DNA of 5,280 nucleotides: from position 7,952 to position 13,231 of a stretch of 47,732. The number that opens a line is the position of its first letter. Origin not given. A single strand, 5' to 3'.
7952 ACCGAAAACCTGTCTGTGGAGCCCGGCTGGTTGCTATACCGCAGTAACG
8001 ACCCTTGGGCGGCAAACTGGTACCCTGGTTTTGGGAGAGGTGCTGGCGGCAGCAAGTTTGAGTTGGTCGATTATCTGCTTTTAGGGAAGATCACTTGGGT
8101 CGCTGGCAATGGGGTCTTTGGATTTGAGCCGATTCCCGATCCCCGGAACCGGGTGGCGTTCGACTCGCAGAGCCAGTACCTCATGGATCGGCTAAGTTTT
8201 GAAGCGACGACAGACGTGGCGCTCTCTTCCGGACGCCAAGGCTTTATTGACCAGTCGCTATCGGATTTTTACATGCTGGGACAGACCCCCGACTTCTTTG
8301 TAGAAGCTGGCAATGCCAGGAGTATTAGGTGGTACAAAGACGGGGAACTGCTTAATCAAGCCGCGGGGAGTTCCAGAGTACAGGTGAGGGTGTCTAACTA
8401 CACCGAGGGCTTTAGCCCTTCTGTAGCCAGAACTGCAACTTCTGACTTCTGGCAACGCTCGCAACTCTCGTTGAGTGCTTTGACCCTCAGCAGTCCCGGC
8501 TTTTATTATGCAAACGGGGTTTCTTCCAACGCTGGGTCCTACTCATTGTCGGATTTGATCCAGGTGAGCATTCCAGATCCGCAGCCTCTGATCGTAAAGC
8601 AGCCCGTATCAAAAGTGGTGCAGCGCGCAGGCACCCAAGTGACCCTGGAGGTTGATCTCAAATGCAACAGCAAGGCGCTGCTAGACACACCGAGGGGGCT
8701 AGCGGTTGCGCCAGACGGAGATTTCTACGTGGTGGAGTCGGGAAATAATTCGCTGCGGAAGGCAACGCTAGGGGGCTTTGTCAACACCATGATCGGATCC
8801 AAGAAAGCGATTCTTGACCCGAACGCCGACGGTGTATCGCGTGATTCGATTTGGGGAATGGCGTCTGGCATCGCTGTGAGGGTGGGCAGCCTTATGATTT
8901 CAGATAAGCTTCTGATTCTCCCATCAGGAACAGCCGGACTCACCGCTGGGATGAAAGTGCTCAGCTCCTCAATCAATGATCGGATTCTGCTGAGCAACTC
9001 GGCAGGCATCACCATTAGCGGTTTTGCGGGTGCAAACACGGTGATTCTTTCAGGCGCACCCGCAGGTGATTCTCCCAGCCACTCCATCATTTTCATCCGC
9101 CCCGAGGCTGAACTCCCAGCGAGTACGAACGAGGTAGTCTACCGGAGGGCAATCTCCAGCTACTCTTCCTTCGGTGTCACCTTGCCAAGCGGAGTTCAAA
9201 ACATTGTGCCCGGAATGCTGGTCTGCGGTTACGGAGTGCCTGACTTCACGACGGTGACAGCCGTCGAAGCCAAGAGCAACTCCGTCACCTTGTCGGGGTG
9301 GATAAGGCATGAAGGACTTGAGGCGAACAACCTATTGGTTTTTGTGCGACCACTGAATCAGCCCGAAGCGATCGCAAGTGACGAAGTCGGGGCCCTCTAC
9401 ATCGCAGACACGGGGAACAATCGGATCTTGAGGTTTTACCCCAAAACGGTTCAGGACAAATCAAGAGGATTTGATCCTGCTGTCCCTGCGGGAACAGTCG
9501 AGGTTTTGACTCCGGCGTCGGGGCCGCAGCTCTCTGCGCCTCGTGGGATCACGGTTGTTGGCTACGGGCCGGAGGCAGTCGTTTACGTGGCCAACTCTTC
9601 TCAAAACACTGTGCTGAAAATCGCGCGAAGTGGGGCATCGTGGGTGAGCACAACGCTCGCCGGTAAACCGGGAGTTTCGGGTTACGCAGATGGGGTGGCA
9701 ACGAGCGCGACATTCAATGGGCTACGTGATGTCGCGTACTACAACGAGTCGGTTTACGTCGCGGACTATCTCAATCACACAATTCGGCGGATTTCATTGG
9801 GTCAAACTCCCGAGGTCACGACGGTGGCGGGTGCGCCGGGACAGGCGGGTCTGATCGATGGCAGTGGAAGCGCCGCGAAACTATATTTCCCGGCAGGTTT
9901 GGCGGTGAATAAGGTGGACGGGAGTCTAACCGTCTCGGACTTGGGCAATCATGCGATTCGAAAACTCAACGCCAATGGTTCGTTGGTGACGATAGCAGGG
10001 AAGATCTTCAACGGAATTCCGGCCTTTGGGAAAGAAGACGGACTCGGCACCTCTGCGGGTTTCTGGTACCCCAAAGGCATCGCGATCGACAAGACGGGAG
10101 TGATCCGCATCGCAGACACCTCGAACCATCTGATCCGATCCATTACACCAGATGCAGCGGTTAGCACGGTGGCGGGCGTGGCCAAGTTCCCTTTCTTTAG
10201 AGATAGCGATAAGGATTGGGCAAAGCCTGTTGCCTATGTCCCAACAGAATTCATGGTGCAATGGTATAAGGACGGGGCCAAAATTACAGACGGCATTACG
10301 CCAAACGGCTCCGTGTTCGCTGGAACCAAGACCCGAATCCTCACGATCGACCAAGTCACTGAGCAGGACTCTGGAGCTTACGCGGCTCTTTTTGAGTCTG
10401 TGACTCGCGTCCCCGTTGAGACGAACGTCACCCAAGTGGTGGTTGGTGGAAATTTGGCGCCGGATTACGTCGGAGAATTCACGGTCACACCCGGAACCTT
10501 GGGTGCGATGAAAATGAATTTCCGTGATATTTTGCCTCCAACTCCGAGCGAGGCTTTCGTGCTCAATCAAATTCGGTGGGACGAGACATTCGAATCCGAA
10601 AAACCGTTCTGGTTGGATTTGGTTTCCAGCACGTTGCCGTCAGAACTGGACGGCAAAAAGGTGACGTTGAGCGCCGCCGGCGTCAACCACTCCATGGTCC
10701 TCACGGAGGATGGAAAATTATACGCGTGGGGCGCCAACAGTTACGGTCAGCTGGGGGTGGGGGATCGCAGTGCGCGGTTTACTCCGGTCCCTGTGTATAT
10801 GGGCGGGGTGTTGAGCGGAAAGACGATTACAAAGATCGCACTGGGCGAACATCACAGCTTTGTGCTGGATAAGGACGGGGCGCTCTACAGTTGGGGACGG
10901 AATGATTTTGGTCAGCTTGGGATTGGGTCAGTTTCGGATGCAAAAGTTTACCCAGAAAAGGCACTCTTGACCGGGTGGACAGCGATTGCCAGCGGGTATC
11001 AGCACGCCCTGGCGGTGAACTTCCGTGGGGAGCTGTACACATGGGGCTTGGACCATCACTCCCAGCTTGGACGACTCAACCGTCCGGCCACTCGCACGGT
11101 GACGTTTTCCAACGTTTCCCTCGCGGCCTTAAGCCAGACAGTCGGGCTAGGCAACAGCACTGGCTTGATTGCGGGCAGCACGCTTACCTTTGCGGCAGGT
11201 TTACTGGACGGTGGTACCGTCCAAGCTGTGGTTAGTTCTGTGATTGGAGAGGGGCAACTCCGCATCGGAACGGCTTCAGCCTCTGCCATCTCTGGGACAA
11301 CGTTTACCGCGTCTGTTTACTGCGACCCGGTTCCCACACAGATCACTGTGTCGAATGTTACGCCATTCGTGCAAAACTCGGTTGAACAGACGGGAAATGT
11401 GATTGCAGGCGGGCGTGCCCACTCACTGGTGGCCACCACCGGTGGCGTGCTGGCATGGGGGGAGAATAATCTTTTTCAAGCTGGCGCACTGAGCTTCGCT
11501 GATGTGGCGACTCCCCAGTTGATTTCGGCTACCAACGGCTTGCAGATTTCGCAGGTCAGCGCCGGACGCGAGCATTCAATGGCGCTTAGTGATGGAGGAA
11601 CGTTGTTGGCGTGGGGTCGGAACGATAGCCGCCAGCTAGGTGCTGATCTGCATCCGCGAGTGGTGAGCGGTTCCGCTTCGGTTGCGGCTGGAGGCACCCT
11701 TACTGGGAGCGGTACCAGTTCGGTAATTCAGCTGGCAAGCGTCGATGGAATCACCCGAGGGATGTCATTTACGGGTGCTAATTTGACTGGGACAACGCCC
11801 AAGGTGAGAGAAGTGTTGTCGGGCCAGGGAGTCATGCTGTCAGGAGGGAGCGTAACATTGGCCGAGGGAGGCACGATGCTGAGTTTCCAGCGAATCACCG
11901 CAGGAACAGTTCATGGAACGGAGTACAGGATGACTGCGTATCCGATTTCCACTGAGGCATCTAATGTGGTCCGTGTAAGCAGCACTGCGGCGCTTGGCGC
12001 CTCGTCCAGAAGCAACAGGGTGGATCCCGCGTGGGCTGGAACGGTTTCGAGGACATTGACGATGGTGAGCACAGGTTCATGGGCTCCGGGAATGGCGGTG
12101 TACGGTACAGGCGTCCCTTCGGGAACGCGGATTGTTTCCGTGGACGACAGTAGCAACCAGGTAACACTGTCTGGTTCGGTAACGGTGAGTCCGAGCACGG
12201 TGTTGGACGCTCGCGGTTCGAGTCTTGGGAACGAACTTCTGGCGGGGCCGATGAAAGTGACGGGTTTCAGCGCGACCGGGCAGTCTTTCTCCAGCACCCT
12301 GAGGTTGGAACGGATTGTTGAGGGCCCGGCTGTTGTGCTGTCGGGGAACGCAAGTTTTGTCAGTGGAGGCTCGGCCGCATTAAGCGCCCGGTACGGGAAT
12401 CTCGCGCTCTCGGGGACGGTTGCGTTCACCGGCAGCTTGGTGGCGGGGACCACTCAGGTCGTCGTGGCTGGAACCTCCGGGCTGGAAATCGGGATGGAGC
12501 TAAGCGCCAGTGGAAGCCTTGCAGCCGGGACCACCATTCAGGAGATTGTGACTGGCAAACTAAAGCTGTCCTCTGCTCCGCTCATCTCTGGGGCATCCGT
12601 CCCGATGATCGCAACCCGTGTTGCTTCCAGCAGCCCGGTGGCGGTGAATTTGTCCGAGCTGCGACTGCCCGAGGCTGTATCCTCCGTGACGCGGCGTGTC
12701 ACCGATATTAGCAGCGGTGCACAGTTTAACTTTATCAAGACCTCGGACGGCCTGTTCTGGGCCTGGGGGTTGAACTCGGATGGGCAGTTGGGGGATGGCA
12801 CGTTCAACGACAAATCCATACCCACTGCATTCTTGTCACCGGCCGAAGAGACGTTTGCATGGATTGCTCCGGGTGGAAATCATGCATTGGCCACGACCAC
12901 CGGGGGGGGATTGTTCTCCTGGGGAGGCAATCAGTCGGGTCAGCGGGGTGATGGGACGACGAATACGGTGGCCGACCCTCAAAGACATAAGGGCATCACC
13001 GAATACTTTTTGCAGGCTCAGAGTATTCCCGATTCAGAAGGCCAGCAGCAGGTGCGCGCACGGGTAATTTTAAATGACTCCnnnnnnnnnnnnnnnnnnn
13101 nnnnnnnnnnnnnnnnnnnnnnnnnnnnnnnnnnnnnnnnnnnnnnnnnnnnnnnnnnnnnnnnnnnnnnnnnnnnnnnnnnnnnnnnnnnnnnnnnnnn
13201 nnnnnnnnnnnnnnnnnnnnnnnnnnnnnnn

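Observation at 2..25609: A 25.6-kb single ORF (>=8,535 aa) combining RCC1, NHL, Ig-like, LamG and PDZ domains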

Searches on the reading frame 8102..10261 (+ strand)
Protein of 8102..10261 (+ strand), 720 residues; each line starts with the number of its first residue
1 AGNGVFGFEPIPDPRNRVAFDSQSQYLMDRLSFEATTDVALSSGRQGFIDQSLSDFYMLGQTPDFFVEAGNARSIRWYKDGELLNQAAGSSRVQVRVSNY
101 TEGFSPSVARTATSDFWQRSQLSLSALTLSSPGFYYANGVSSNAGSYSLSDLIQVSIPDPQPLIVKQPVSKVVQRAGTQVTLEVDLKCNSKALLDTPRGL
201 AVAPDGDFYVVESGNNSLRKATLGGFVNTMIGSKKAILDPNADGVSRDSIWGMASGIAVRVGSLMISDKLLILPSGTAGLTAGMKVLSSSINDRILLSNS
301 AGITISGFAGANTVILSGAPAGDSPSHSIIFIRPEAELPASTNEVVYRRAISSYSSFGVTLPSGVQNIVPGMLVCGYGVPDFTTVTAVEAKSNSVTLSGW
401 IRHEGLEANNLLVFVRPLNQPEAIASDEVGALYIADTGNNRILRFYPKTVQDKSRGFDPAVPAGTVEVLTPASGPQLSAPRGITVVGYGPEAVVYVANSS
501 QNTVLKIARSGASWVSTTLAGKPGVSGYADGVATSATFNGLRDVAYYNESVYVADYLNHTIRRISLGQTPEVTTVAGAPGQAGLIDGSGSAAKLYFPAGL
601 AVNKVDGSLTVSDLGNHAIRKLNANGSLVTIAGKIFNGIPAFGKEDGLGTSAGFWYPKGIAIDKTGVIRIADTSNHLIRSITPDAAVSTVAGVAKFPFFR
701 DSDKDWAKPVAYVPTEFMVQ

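Call 16: search_protein_families(library=pfam, proteins=[window:8102-10261:+], max_evalue=0.05)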
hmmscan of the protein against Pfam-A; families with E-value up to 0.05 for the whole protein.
window:8102-10261:+ (720 aa): 3 families
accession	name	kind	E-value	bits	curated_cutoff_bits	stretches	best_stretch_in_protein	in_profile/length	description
PF01436.27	NHL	-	8.6e-27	92.3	20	4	195-219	2-26/28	NHL repeat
PF25021.1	TEN_NHL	-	1.5e-14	54.2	27.1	2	649-694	136-179/357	Teneurin NHL domain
PF13449.12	Phytase-like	-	0.0062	16.9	27.6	0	199-237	72-110/284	Esterase-like activity of phytase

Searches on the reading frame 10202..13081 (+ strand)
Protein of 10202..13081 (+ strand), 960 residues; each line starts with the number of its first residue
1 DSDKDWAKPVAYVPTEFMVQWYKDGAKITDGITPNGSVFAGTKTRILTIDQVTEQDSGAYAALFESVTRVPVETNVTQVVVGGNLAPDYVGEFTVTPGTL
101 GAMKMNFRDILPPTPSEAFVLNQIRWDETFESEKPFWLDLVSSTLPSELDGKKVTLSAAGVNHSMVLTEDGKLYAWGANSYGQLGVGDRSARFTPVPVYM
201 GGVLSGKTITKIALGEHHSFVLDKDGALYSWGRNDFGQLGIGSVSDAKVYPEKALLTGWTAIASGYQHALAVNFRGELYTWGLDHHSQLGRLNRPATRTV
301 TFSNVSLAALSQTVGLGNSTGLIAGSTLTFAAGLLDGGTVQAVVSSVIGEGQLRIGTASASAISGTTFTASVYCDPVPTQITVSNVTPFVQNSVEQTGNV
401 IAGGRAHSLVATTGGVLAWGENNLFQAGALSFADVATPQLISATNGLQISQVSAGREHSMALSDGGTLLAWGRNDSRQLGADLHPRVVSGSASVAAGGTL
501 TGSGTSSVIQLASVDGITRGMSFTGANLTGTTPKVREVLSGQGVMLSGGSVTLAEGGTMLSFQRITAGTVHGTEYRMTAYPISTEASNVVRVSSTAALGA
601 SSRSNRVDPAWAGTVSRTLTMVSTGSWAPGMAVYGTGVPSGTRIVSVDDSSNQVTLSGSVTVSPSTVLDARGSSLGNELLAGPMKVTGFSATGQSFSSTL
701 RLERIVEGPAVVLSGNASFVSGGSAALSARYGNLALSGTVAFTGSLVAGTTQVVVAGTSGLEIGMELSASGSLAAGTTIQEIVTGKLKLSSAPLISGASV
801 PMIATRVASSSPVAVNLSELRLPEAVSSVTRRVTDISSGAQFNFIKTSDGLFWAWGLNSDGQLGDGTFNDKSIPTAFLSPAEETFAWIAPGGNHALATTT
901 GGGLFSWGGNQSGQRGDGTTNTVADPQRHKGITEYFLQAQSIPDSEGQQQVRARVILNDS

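Call 16: search_protein_families(library=pfam, proteins=[window:10202-13081:+], max_evalue=0.05)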
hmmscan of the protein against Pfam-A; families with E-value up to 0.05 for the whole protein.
window:10202-13081:+ (960 aa): 6 families
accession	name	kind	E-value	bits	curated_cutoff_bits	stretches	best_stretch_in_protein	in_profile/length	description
PF25390.1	WD40_RLD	-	3.7e-78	263.8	150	3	144-295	189-336/363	RCC1-like domain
PF00415.24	RCC1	-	9.4e-59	196.2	21.7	5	170-222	1-50/50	Regulator of chromosome condensation (RCC1) repeat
PF13540.12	RCC1_2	-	2.3e-55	183.5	22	6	158-183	5-30/30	Regulator of chromosome condensation (RCC1) repeat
PF25384.1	Alsin_RLD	-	6e-19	69.1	100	2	258-307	276-326/405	Alsin RCC1-like domain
PF13927.12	Ig_3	-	0.00043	21.2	30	1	13-60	28-72/78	Immunoglobulin domain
PF07679.22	I-set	-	0.0036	17.8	23.7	1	17-61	30-72/90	Immunoglobulin I-set domain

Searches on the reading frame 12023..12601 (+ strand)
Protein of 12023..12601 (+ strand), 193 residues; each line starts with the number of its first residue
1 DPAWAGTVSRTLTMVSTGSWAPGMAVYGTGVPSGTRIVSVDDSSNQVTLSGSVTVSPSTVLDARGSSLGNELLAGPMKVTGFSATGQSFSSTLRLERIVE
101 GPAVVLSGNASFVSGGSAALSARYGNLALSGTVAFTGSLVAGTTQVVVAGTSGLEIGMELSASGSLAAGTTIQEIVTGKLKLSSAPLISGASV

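Call 56: search_dna_similar(query=window:12023-12601:+, collection=phages, mode=protein, max_evalue=0.01, max_rows=25)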
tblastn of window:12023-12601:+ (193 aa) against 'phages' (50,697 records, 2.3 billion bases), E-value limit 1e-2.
No match.

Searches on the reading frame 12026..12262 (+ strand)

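Call 54: search_protein_families(library=phrogs, proteins=[window:12026-12262:+], max_evalue=0.05)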
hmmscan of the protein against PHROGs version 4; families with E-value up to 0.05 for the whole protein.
window:12026-12262:+ (79 aa): 2 families
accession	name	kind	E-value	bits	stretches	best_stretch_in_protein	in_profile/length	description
phrog_6002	-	head and packaging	0.0014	17.3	1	14-66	911-966/1183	virion structural protein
phrog_17105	-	unknown function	0.025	14.2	1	13-54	315-355/528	-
